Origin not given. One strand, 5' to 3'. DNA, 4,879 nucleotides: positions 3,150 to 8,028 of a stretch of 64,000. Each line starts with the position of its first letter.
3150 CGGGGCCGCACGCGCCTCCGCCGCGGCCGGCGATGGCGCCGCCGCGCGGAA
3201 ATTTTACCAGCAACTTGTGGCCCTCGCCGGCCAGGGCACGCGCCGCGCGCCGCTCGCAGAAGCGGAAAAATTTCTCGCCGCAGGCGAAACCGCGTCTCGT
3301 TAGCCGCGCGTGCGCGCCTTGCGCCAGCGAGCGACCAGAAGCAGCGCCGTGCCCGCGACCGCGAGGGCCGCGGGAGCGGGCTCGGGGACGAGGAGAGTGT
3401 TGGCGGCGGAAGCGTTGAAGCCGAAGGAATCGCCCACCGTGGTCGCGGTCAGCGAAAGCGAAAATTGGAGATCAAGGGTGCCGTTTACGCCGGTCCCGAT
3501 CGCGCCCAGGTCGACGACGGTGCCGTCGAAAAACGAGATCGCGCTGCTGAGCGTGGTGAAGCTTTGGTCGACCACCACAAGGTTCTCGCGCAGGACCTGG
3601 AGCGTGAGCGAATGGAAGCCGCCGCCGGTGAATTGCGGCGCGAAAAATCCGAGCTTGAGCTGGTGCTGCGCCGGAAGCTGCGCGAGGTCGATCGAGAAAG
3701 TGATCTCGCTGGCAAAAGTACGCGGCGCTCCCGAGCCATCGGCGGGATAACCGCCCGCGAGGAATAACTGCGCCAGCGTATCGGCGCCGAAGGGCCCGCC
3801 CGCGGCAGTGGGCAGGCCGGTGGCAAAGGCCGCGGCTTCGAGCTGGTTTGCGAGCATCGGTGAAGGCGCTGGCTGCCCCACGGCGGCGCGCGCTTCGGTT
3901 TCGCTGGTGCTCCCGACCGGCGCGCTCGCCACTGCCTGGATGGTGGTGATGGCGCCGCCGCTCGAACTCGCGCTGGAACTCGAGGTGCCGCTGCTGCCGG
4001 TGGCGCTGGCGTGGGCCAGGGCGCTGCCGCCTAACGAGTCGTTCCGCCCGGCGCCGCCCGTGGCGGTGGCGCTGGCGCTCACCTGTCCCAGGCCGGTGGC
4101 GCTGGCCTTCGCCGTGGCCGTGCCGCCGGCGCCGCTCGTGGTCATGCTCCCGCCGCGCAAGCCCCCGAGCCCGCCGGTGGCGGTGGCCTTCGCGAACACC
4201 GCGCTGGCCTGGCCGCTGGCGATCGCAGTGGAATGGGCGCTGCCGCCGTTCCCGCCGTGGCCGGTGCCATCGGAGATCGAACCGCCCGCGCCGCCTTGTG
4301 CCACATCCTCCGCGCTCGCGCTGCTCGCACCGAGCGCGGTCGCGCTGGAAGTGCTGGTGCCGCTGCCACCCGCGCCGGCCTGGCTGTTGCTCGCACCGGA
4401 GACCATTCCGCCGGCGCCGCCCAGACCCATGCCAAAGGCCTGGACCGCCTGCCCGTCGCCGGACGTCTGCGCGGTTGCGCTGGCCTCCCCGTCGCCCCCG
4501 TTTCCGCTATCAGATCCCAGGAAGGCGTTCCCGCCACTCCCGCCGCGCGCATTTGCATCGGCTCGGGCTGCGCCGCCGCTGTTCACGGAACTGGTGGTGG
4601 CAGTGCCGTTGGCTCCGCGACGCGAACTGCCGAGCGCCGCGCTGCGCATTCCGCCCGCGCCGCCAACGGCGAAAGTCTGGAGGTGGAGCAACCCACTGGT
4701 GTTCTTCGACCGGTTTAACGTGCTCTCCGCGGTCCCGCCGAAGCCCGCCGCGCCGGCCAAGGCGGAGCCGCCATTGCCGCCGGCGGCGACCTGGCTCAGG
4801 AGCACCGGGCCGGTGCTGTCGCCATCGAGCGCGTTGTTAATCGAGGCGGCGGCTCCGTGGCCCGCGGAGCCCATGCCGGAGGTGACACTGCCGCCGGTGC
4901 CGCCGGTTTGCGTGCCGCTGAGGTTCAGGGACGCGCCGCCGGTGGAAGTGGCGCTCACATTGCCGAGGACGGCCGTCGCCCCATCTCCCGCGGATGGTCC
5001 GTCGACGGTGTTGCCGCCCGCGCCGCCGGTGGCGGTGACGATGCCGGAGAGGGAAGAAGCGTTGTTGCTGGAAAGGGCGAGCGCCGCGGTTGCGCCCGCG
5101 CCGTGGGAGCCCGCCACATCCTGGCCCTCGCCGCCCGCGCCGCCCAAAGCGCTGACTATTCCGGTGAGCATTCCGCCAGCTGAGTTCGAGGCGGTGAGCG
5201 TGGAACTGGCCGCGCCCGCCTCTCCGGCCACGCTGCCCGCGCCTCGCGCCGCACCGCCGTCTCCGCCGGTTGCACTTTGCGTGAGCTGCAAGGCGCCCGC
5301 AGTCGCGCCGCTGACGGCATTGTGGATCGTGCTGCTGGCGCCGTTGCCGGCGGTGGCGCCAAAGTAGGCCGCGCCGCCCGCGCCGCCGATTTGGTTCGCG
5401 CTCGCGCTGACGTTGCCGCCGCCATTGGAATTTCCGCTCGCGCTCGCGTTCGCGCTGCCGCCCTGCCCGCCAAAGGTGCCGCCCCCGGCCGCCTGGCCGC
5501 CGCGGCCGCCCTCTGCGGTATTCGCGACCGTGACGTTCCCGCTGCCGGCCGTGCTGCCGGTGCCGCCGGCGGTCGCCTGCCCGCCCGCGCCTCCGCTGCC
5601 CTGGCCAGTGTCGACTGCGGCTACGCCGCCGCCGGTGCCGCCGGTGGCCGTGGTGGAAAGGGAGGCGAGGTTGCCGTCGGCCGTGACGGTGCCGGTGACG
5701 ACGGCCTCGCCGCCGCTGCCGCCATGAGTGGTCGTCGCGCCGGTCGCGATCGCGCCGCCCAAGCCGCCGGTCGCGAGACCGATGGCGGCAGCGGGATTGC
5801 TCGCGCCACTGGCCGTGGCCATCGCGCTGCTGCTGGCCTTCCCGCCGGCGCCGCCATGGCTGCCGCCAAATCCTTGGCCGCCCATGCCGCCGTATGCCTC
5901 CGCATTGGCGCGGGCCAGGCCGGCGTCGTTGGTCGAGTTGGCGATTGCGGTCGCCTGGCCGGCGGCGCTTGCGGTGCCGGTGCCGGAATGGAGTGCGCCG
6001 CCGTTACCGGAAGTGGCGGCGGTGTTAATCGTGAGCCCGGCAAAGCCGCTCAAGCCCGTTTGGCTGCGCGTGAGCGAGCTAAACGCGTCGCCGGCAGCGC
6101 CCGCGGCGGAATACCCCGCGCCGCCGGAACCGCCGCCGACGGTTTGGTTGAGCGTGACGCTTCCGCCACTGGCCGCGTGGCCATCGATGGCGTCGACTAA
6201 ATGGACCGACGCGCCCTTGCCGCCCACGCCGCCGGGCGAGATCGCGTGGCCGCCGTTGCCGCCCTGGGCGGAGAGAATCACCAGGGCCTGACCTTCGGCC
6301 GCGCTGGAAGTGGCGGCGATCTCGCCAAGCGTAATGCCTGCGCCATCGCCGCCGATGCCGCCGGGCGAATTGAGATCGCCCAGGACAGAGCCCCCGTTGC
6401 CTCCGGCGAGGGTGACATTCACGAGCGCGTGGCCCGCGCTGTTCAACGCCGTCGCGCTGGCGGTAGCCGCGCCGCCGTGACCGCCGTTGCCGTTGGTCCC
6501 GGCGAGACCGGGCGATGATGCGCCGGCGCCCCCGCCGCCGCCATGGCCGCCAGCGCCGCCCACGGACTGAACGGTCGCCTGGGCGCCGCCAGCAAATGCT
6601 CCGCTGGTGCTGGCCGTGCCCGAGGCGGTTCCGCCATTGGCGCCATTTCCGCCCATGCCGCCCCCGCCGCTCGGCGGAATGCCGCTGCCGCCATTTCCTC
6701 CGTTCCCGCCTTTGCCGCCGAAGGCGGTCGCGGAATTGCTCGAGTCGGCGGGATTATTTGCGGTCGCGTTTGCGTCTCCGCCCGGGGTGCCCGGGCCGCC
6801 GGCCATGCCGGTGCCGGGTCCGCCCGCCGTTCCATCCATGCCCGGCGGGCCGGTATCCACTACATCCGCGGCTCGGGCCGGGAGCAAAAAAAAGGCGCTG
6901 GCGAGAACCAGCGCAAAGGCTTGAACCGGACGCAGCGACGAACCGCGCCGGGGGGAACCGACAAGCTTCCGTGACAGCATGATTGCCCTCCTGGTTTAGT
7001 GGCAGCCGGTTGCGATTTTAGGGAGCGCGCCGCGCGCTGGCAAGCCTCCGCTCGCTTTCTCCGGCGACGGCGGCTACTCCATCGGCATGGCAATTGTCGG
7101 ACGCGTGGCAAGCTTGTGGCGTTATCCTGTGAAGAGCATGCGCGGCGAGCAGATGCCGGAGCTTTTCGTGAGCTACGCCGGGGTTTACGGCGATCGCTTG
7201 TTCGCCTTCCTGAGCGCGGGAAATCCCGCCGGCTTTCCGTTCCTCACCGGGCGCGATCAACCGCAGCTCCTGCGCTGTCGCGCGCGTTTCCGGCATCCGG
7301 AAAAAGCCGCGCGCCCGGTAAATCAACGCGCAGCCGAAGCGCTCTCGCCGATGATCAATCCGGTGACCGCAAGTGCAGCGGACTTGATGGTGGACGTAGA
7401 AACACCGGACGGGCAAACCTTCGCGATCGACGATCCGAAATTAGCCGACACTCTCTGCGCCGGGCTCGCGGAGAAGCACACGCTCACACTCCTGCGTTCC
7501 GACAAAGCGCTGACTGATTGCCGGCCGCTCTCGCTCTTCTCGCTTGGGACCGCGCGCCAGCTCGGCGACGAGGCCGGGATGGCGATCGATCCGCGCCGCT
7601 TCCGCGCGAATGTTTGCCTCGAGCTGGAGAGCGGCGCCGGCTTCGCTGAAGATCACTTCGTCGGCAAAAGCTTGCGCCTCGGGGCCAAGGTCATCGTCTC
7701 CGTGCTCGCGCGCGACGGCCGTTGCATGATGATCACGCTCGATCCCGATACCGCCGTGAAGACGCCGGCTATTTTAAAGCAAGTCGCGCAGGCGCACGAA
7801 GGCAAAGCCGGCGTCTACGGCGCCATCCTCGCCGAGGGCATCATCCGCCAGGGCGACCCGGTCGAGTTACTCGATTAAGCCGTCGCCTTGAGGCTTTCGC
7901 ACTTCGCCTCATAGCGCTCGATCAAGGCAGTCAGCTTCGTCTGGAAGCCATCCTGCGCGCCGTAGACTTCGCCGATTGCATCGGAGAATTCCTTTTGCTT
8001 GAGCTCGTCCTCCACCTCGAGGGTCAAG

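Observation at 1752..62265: Strongly over-represented octamer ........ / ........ (consensus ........[G/C]C) scattered through genes, stop codons and a terminator flank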

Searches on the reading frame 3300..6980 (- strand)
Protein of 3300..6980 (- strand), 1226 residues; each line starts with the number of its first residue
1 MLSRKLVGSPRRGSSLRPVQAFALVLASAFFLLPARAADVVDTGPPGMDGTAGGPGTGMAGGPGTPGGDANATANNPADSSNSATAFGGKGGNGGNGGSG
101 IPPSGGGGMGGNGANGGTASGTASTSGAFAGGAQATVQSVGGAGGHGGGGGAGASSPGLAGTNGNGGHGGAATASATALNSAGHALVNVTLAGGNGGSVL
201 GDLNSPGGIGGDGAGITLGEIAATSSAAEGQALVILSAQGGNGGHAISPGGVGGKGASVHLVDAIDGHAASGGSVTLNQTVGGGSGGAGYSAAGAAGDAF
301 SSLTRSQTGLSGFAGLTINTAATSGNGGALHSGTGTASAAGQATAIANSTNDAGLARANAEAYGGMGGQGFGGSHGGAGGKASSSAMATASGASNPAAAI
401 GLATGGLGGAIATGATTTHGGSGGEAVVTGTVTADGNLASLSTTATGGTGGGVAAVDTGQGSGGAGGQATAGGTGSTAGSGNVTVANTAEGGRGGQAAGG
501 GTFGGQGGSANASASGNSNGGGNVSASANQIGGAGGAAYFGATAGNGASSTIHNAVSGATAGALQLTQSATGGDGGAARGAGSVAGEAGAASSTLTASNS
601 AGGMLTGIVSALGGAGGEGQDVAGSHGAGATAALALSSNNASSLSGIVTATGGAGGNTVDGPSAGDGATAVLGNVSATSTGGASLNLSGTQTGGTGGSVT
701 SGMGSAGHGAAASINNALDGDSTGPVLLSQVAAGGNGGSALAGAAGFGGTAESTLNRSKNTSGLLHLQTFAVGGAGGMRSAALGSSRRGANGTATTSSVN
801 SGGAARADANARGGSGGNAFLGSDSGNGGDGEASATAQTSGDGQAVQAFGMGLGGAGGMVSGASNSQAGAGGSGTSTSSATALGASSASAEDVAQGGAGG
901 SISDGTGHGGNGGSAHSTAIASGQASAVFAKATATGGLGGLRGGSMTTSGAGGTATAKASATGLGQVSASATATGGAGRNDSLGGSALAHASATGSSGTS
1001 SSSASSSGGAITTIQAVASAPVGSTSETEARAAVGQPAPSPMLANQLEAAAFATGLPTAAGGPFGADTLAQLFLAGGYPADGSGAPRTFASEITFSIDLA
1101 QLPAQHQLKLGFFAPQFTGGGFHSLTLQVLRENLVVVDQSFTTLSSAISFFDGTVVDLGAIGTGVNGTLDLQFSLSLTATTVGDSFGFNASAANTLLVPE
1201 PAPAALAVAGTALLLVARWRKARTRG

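Call 9: search_protein_families(library=pfam, proteins=[window:3300-6980:-])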
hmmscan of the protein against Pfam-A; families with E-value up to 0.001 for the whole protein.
window:3300-6980:- (1226 aa): 0 families

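Call 41: search_protein_families(library=ncbifam, proteins=[window:3300-6980:-], max_evalue=0.01)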
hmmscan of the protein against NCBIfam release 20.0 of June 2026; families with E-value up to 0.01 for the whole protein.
window:3300-6980:- (1226 aa): 0 families

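Call 50: find_encoding_contigs(protein=window:3300-6980:-, flank=10000, max_places=4)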
Protein window:3300-6980:- (1226 aa): no gene with exactly this product is on record in the collection.

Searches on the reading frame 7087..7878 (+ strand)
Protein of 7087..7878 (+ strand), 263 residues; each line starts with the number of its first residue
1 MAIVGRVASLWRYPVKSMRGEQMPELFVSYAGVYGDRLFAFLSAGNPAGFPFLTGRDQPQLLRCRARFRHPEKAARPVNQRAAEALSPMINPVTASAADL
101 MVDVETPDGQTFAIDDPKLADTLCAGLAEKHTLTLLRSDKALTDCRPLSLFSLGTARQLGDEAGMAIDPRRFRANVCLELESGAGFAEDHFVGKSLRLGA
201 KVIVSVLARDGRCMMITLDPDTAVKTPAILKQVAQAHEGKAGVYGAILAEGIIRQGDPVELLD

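Call 30: search_protein_families(library=pfam, proteins=[window:7087-7878:+], max_evalue=0.001)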
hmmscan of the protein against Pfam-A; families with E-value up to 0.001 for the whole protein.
window:7087-7878:+ (263 aa): 2 families
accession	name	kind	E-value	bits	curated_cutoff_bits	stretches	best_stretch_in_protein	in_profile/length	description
PF03473.23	MOSC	-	4.3e-14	53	22.7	1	141-260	5-120/120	MOSC domain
PF03476.21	MOSC_N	-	5.2e-10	39.6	25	1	4-72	1-64/119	MOSC N-terminal beta barrel domain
